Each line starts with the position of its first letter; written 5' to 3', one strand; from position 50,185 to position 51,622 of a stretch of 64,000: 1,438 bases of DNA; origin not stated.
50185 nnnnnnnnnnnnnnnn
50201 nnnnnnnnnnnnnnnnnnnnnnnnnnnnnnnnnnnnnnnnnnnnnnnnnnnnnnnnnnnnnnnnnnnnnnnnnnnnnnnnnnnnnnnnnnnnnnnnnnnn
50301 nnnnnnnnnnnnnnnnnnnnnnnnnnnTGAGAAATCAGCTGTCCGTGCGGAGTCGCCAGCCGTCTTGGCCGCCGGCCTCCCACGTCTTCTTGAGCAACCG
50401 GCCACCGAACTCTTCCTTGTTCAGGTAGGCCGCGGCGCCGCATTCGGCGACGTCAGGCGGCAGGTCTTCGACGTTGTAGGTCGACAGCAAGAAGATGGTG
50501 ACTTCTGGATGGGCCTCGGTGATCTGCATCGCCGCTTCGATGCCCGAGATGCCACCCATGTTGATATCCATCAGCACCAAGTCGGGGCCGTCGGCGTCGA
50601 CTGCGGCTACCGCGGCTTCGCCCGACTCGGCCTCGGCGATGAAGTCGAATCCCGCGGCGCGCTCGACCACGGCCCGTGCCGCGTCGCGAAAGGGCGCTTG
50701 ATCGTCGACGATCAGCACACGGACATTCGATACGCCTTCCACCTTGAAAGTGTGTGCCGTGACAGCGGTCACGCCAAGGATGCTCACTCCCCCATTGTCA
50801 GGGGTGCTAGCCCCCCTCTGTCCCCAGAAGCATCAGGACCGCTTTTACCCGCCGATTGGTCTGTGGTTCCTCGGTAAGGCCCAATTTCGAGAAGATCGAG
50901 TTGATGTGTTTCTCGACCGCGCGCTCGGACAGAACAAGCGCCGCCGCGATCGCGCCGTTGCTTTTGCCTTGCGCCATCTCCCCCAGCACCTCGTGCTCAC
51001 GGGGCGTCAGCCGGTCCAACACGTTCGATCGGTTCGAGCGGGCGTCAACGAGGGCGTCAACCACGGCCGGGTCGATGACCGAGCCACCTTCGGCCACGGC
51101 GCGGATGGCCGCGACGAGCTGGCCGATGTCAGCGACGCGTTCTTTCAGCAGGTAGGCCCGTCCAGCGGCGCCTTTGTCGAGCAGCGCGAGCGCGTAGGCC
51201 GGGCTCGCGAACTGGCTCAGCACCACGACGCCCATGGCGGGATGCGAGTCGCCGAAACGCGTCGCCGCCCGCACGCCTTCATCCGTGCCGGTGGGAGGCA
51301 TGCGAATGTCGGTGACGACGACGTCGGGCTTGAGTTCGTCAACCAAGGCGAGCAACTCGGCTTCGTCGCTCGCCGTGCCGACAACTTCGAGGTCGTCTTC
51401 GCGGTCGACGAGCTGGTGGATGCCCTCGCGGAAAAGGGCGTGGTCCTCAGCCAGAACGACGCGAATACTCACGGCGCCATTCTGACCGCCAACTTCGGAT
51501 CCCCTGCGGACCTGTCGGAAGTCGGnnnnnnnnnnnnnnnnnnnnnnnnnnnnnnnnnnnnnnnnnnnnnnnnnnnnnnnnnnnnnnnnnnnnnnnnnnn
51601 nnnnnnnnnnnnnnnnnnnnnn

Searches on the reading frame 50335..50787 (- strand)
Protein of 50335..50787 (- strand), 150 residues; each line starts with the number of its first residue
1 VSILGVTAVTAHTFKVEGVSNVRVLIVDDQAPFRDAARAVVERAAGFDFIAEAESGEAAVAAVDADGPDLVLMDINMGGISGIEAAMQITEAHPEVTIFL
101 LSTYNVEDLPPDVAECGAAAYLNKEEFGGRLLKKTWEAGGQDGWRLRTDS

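Call 4: search_protein_families(library=pfam, proteins=[window:50335-50787:-], max_evalue=0.01)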
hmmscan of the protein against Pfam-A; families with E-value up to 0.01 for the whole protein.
window:50335-50787:- (150 aa): 1 family
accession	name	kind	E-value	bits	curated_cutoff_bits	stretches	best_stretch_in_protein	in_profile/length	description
PF00072.30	Response_reg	-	2.1e-21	76.6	30.2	1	24-132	1-107/111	Response regulator receiver domain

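Call 5: search_protein_families(library=ncbifam, proteins=[window:50335-50787:-], max_evalue=0.01)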
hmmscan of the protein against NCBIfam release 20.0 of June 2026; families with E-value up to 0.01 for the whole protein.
window:50335-50787:- (150 aa): 72 families (the best 25 are shown)
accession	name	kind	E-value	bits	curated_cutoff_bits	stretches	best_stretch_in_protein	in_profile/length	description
NF007018.1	PRK09483.1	equivalog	2.3e-20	73.2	280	1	22-125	2-105/217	UvrY/SirA/GacA family response regulator transcription factor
NF001965.0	PRK00742.1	subfamily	6.3e-16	58.5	293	1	21-126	3-109/357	chemotaxis-specific protein-glutamate methyltransferase CheB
NF007935.0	PRK10651.1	equivalog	2.6e-15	56.2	250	1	21-135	6-120/216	two-component system response regulator NarL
NF047785.1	respo_reg_MadR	equivalog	3.6e-15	55.9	300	1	22-125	1-107/209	MadR family response regulator transcription factor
NF052445.1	RespRegMctR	equivalog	4.8e-15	55.5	300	1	22-125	2-105/205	two-component system response regulator MctR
NF041367.1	CheY_Halo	equivalog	5.3e-15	55.8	200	1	24-124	1-99/114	chemotaxis protein CheY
NF007708.0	PRK10403.1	equivalog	3.1e-13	49.7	343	1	20-132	5-117/215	nitrate/nitrite response regulator protein NarP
NF009206.0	PRK12555.1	subfamily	4.2e-13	49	342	1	22-99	1-78/340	chemotaxis-specific protein-glutamate methyltransferase CheB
NF011896.0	PRK15369.1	equivalog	3.5e-12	46.4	242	1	21-125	3-107/211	two component system response regulator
NF008677.0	PRK11697.1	equivalog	1.2e-10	41.1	246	1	22-100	2-80/238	two-component system response regulator BtsR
NF008469.0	PRK11361.1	equivalog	2.9e-10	39.4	714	1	22-124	5-105/461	acetoacetate metabolism transcriptional regulator AtoC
NF046022.1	RespRegCpdRBruc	equivalog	3.2e-10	40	180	1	22-124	2-102/120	cell cycle two-component system response regulator CpdR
NF007419.0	PRK09958.1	equivalog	5.2e-10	39.2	251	1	24-126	3-104/204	acid-sensing system DNA-binding response regulator EvgA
NF045505.1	RR_RssB_Pseudo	equivalog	2.3e-09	36.8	700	1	21-124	5-106/394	two-component system response regulator RssB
TIGR02154.1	PhoB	equivalog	3e-09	36.5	296.2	1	22-124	3-105/226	phosphate regulon transcriptional regulator PhoB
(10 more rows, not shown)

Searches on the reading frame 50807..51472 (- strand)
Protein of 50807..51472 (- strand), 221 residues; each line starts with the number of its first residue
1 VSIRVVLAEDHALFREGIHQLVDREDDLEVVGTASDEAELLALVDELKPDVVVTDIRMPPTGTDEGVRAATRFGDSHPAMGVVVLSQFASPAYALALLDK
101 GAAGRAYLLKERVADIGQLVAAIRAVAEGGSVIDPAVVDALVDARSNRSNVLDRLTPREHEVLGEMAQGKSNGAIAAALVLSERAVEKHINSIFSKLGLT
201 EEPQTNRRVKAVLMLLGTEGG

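Call 4: search_protein_families(library=pfam, proteins=[window:50807-51472:-], max_evalue=0.01)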
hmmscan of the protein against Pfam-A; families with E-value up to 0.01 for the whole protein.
window:50807-51472:- (221 aa): 2 families
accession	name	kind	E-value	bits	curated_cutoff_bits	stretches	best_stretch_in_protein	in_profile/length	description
PF00072.30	Response_reg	-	2.9e-16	60.1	30.2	1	5-120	1-107/111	Response regulator receiver domain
PF00196.25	GerE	-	1.6e-14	53.7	23.5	1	154-204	2-52/57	Bacterial regulatory proteins, luxR family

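Call 5: search_protein_families(library=ncbifam, proteins=[window:50807-51472:-], max_evalue=0.01)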
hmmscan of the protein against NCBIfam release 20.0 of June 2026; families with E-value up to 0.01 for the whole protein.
window:50807-51472:- (221 aa): 43 families (the best 25 are shown)
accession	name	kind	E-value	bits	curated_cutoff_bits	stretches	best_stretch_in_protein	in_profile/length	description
NF047785.1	respo_reg_MadR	equivalog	1e-41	142.6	300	1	3-201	1-195/209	MadR family response regulator transcription factor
NF052445.1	RespRegMctR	equivalog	2e-37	128.6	300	1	3-201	2-191/205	two-component system response regulator MctR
NF007935.0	PRK10651.1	equivalog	7.6e-29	100.4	250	1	4-200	8-201/216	two-component system response regulator NarL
NF007708.0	PRK10403.1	equivalog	2.1e-28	99.3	343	1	2-199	6-198/215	nitrate/nitrite response regulator protein NarP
NF011896.0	PRK15369.1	equivalog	2.5e-26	92.6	242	1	2-198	3-193/211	two component system response regulator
NF007685.0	PRK10360.1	equivalog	2.6e-21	76.3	258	1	3-209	2-192/196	response regulator transcription factor UhpA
NF007018.1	PRK09483.1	equivalog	3.5e-20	72.6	280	1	3-201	2-195/217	UvrY/SirA/GacA family response regulator transcription factor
NF008098.0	PRK10840.1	equivalog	9.8e-15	54.6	235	1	3-200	4-196/216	response regulator transcription factor RcsB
NF007403.0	PRK09935.1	equivalog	3.4e-14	53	271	1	4-200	5-195/210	fimbria biosynthesis transcriptional regulator FimZ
NF041830.1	RR_TF_ErdR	exception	5.7e-14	52.3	390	1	4-204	3-200/213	response regulator transcription factor ErdR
NF007419.0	PRK09958.1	equivalog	6.2e-13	48.8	251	1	6-198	4-187/204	acid-sensing system DNA-binding response regulator EvgA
NF001965.0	PRK00742.1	subfamily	6.9e-13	48.5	293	1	1-103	2-102/357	chemotaxis-specific protein-glutamate methyltransferase CheB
NF006900.1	PRK09390.1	equivalog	2.4e-12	46.8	255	1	5-198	7-186/203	response regulator FixJ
TIGR02875.1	spore_0_A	equivalog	6.5e-11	42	200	1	2-131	2-126/262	sporulation transcription factor Spo0A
NF007505.1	PRK10100.1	equivalog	8.1e-10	38.7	250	1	116-201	103-191/204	biofilm master transcriptional regulator CsgD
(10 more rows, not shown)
